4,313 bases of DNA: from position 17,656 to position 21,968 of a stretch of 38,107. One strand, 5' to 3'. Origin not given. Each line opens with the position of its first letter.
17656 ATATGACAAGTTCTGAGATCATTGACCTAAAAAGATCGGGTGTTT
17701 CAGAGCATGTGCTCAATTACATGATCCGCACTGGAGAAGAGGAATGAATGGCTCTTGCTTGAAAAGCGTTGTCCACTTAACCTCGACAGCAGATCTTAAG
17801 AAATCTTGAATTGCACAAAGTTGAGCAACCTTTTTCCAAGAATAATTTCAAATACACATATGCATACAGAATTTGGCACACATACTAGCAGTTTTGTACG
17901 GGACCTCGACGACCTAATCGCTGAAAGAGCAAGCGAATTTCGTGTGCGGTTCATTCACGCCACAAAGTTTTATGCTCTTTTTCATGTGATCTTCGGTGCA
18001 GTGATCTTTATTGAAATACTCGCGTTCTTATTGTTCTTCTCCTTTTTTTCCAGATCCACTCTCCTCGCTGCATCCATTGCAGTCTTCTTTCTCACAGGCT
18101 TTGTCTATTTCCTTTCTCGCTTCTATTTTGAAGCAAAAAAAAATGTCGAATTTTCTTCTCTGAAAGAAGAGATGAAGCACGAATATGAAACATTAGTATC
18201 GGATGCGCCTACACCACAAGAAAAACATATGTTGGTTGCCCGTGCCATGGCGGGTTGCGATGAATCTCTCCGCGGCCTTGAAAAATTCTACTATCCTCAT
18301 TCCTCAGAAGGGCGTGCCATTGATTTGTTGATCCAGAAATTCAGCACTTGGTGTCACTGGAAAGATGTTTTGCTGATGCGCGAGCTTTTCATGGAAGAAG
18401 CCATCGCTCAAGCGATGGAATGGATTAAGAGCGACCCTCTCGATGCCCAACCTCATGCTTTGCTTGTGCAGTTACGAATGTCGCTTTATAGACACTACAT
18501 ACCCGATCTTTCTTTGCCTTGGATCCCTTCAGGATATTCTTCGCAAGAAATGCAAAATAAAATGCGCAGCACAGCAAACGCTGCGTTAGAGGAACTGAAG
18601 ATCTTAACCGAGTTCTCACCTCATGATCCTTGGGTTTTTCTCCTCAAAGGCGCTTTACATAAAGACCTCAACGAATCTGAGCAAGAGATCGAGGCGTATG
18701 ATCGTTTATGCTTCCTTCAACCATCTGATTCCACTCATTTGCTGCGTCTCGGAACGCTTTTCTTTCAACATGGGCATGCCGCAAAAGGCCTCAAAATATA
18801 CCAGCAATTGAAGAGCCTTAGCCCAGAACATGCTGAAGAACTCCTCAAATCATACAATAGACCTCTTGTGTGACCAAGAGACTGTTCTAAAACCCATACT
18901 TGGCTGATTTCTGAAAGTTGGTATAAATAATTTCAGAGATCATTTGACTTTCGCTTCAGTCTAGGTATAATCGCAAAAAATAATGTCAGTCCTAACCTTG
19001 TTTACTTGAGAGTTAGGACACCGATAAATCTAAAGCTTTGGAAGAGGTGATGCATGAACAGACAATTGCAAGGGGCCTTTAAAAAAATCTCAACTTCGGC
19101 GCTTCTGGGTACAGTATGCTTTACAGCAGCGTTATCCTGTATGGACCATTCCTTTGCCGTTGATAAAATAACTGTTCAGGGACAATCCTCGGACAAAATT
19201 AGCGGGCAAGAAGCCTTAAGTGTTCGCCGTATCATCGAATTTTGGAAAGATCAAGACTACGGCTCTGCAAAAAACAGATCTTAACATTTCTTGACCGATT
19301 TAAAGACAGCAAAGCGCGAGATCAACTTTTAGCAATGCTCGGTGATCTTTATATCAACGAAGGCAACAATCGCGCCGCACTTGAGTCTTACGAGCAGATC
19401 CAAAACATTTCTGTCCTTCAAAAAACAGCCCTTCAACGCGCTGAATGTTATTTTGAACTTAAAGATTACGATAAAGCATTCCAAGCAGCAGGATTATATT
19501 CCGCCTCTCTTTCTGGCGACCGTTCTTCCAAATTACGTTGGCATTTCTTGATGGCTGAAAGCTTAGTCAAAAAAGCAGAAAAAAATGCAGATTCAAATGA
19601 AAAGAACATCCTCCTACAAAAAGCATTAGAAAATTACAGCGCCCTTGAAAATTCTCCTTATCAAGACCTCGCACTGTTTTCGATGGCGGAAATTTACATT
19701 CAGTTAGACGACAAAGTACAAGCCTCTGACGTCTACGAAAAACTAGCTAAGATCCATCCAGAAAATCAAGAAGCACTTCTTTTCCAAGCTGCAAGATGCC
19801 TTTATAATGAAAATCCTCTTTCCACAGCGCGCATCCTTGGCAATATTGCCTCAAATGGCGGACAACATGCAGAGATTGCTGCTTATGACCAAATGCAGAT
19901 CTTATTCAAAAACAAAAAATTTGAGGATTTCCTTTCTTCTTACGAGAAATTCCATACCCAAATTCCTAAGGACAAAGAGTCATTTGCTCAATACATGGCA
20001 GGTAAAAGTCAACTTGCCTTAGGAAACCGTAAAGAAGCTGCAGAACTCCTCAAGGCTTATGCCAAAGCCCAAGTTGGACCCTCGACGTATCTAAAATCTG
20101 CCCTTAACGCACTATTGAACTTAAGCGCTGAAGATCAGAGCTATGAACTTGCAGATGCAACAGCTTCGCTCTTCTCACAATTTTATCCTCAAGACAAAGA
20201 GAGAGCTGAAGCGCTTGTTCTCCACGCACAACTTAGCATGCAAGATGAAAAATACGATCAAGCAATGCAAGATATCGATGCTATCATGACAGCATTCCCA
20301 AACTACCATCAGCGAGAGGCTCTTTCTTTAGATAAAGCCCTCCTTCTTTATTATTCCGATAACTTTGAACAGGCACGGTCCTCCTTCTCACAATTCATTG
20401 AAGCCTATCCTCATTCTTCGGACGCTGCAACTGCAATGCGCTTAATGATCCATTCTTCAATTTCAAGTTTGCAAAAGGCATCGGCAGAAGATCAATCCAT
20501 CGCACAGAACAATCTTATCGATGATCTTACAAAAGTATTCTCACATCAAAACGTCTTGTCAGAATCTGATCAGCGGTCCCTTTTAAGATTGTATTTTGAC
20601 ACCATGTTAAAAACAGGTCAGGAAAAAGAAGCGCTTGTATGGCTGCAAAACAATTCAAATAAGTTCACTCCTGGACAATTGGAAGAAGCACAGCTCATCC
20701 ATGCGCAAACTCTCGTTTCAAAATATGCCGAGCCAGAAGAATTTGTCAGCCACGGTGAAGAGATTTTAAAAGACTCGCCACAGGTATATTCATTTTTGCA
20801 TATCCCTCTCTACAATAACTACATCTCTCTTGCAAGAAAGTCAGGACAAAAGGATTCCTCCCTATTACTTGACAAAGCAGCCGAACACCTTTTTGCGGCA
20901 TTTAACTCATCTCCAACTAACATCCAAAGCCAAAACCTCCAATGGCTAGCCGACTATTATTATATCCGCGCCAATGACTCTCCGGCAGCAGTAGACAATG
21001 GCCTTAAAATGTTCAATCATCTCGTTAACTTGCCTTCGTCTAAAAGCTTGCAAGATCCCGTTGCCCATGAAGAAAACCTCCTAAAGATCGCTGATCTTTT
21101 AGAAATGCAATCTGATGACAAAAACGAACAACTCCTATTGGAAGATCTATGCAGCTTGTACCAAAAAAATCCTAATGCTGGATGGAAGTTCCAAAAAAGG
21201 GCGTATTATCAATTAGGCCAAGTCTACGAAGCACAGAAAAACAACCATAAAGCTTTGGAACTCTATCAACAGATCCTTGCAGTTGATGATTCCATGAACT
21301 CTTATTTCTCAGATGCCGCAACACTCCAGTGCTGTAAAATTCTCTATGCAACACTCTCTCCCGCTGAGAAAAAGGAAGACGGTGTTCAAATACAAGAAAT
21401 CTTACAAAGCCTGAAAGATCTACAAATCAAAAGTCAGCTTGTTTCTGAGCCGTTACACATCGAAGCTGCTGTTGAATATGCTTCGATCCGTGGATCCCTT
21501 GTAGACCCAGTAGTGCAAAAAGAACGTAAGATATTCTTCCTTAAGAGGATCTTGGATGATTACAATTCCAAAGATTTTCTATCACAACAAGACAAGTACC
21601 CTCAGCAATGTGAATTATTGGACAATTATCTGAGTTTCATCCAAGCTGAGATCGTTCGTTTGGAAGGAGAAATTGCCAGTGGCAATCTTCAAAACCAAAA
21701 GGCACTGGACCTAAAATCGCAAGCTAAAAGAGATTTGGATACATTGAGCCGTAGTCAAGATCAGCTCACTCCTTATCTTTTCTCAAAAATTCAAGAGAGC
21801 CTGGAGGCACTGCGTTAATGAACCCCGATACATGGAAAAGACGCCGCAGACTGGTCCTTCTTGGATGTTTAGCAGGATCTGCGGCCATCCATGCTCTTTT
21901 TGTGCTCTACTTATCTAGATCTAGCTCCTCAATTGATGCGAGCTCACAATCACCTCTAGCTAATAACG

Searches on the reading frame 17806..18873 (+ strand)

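Call 37: search_protein_families(library=pfam, proteins=[window:17806-18873:+], max_evalue=0.001)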
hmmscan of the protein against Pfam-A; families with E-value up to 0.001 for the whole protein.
window:17806-18873:+ (355 aa): 1 family
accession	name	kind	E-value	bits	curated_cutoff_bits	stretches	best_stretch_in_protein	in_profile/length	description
PF13428.12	TPR_14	-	0.00099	20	23.5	0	276-317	2-43/44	Tetratricopeptide repeat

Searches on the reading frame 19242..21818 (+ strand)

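Call 36: search_protein_families(library=pfam, proteins=[window:19242-21818:+], max_evalue=0.001)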
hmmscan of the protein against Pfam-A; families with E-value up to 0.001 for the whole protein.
window:19242-21818:+ (858 aa): 13 families
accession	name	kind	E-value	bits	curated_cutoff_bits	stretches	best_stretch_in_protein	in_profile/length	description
PF13174.12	TPR_6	-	1.8e-15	56.9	26.3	0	654-679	2-27/33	Tetratricopeptide repeat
PF07719.23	TPR_2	-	1.9e-15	56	27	1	653-682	2-31/34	Tetratricopeptide repeat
PF13428.12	TPR_14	-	2.4e-14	52.8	23.5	0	145-183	4-42/44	Tetratricopeptide repeat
PF13424.12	TPR_12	-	1.1e-11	45.1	30.1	1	640-682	33-75/77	Tetratricopeptide repeat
PF14559.12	TPR_19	-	5.6e-11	43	25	0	128-183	10-66/68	Tetratricopeptide repeat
PF13181.12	TPR_8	-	8e-11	41.6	25.7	0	653-682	2-31/34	Tetratricopeptide repeat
PF00515.34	TPR_1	-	1.2e-08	34.8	27.8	1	653-682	2-31/34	Tetratricopeptide repeat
PF13432.12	TPR_16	-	2.8e-08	34.5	32.7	0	363-396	1-34/65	Tetratricopeptide repeat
PF13176.12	TPR_7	-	5.5e-08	32.7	27.9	0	654-682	1-29/36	Tetratricopeptide repeat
PF13512.12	TPR_18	-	9.1e-06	26.3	21.9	0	325-400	13-90/145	Tetratricopeptide repeat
PF13371.12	TPR_9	-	2.4e-05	24.7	35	1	331-401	4-71/73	Tetratricopeptide repeat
PF13525.12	YfiO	-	0.00012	22.3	25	1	326-421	9-106/203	Outer membrane lipoprotein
PF12895.13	ANAPC3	-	0.00027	21.6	27.2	0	19-82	14-78/82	Anaphase-promoting complex, cyclosome, subunit 3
